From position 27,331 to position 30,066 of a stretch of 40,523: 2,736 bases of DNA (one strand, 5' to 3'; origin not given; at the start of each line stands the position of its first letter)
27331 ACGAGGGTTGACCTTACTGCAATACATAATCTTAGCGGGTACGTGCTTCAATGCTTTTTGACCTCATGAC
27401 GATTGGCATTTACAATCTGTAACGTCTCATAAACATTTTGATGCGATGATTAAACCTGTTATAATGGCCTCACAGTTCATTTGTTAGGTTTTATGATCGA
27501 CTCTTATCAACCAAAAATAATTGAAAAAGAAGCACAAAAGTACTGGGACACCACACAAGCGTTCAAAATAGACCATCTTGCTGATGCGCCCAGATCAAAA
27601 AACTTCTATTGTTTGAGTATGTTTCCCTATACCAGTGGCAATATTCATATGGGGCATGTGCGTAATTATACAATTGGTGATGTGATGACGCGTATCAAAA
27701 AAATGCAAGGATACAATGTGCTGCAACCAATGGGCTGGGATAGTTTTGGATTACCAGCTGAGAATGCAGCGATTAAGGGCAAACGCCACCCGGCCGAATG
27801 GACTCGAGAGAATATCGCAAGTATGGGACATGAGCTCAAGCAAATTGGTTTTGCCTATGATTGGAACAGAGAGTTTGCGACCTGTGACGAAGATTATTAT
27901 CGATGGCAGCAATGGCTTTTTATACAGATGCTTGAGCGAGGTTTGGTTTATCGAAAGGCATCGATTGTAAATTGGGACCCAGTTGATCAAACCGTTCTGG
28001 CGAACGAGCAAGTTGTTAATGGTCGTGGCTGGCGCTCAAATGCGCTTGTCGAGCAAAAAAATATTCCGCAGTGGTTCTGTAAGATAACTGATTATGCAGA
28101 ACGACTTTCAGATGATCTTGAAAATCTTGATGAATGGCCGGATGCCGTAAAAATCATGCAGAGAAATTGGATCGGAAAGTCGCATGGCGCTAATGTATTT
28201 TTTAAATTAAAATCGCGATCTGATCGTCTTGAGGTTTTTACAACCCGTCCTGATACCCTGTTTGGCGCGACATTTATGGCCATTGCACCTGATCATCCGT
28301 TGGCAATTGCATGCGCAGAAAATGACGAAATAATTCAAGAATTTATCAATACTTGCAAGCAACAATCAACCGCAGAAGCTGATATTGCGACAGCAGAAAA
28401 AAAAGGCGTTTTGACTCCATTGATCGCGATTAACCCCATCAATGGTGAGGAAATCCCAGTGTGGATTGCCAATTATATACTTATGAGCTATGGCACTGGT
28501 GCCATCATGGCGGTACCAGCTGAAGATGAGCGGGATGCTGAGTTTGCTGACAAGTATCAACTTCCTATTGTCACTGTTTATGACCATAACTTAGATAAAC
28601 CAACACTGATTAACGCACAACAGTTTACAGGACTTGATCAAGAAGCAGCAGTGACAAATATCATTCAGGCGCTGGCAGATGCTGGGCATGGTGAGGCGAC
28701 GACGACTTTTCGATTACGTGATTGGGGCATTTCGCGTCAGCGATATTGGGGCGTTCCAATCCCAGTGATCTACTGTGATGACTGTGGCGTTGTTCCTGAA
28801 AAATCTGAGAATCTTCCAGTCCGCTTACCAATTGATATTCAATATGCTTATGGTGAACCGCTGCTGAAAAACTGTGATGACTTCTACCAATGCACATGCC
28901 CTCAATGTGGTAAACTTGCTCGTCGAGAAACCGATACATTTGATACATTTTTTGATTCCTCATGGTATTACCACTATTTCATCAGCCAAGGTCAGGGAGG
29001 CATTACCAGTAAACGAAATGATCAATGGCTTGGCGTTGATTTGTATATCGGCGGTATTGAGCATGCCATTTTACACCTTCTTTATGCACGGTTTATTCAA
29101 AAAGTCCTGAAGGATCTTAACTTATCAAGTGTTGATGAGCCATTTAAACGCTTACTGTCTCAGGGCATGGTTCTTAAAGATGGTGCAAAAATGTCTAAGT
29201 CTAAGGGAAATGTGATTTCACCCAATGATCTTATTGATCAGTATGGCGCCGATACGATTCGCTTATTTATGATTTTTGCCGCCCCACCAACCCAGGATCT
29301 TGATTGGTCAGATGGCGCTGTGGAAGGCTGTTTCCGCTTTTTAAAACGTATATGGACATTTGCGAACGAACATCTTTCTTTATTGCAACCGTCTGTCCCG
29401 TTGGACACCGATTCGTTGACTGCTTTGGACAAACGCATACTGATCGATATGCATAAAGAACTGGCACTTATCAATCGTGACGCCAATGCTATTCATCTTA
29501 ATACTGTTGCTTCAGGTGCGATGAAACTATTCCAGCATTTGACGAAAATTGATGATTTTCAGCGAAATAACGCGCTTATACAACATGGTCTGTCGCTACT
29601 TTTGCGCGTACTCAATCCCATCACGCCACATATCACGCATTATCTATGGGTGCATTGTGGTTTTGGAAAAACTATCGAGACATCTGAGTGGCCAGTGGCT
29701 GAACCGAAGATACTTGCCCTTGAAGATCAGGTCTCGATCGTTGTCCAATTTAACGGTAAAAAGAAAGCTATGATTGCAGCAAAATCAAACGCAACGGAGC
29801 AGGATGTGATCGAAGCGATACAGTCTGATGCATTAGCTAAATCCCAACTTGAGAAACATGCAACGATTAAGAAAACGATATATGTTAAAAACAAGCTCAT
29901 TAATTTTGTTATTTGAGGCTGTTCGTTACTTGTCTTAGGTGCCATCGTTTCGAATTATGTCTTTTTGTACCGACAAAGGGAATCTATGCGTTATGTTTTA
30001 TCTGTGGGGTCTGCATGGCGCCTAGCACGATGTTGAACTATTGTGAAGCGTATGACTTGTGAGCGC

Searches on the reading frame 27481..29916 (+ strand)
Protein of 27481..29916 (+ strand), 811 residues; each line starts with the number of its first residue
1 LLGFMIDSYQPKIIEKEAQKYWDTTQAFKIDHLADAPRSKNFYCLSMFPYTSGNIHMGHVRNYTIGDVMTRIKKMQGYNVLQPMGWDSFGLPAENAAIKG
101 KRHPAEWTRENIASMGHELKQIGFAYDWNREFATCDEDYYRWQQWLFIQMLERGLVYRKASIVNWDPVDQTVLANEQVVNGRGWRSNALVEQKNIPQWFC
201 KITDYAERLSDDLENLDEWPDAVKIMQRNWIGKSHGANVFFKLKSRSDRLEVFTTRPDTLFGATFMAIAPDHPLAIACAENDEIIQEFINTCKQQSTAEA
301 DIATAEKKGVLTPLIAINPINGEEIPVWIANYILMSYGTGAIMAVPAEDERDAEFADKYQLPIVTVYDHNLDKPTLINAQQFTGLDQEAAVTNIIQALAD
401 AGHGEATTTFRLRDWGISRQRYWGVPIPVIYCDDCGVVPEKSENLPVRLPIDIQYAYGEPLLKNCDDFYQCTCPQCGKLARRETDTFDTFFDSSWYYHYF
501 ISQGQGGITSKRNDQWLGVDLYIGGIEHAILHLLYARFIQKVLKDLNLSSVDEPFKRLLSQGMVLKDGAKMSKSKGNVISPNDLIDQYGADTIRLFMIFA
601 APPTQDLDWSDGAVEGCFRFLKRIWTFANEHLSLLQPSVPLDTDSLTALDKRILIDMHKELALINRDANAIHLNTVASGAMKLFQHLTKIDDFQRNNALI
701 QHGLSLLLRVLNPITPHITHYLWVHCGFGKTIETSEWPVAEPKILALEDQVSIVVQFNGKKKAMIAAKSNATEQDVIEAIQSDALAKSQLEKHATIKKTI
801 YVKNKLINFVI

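Call 17: search_protein_families(library=pfam, proteins=[window:27481-29916:+])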
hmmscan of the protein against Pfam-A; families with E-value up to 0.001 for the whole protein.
window:27481-29916:+ (811 aa): 6 families
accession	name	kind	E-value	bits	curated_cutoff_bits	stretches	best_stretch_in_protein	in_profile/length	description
PF13603.12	tRNA-synt_1_2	-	6e-64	215.4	25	1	228-398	1-184/185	Leucyl-tRNA synthetase, editing domain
PF00133.28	tRNA-synt_1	-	4.5e-60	204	22.7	2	19-232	3-226/414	tRNA synthetases class I (I, L, M and V)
PF09334.17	tRNA-synt_1g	-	3.5e-30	105.5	20.1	2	46-178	5-135/391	tRNA synthetases class I (M)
PF08264.19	Anticodon_1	-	3.7e-12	46.8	25.1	1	650-774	1-145/148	Anticodon-binding domain of tRNA ligase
PF01406.26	tRNA-synt_1e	-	2.4e-09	37.4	27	1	555-613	238-295/301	tRNA synthetases class I (C) catalytic domain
PF01921.24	tRNA-synt_1f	-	2.6e-06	27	27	1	564-607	276-318/360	tRNA synthetases class I (K)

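Call 36: find_homologous_proteins(query=window:27481-29916:+, max_evalue=1e-100)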
Query window:27481-29916:+ (811 aa): 8000 proteins with E <= 1e-100 among 8000 candidates; the best 120 are listed.
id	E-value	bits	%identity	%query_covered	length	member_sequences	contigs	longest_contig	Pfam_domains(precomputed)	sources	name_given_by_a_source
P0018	0.0e+0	1882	99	100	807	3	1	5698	PF09334.18,PF01406.26,PF08264.20,PF13603.13,PF01921.25,PF00133.29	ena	-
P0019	0.0e+0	1645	85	100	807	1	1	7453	PF09334.18,PF01406.26,PF08264.20,PF13603.13,PF01921.25,PF00133.29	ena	-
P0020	0.0e+0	1411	74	100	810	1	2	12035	PF09334.18,PF01406.26,PF08264.20,PF13603.13,PF01921.25,PF00133.29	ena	-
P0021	0.0e+0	1342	70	99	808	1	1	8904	PF09334.18,PF01406.26,PF08264.20,PF13603.13,PF01921.25,PF00133.29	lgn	-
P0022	0.0e+0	1284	67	99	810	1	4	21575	PF09334.18,PF01406.26,PF08264.20,PF13603.13,PF01921.25,PF00133.29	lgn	-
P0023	0.0e+0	1280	67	100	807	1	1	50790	PF09334.18,PF01406.26,PF08264.20,PF13603.13,PF01921.25,PF00133.29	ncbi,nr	ncbi:MAG: leucine--tRNA ligase [Pseudomonadota bacterium]|nr:leucine--tRNA ligase [Pseudomonadota ba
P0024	0.0e+0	1274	67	100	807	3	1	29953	PF09334.18,PF01406.26,PF08264.20,PF13603.13,PF01921.25,PF00133.29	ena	-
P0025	0.0e+0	1268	67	100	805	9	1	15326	PF09334.18,PF01406.26,PF08264.20,PF13603.13,PF00133.29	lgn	-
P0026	0.0e+0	1259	67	100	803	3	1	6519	PF09334.18,PF01406.26,PF08264.20,PF13603.13,PF00133.29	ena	-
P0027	0.0e+0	1252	67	100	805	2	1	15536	PF09334.18,PF01406.26,PF08264.20,PF13603.13,PF00133.29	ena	-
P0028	0.0e+0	1250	67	100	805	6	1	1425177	PF09334.18,PF01406.26,PF08264.20,PF13603.13,PF00133.29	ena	-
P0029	0.0e+0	1213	64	100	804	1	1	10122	PF09334.18,PF01406.26,PF08264.20,PF13603.13,PF00133.29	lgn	-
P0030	0.0e+0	1078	74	75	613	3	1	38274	PF09334.18,PF01406.26,PF13603.13,PF01921.25,PF00133.29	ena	-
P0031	0.0e+0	1075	57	100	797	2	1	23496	PF09334.18,PF01406.26,PF08264.20,PF13603.13,PF01921.25,PF00133.29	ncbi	-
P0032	0.0e+0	1058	55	100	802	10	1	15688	PF09334.18,PF01406.26,PF08264.20,PF13603.13,PF00133.29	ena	-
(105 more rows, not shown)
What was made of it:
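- The window's LeuRS is 52% identical to Legionella and Francisella LeuRS and 67% identical to that of unnamed MAGs (call 36).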
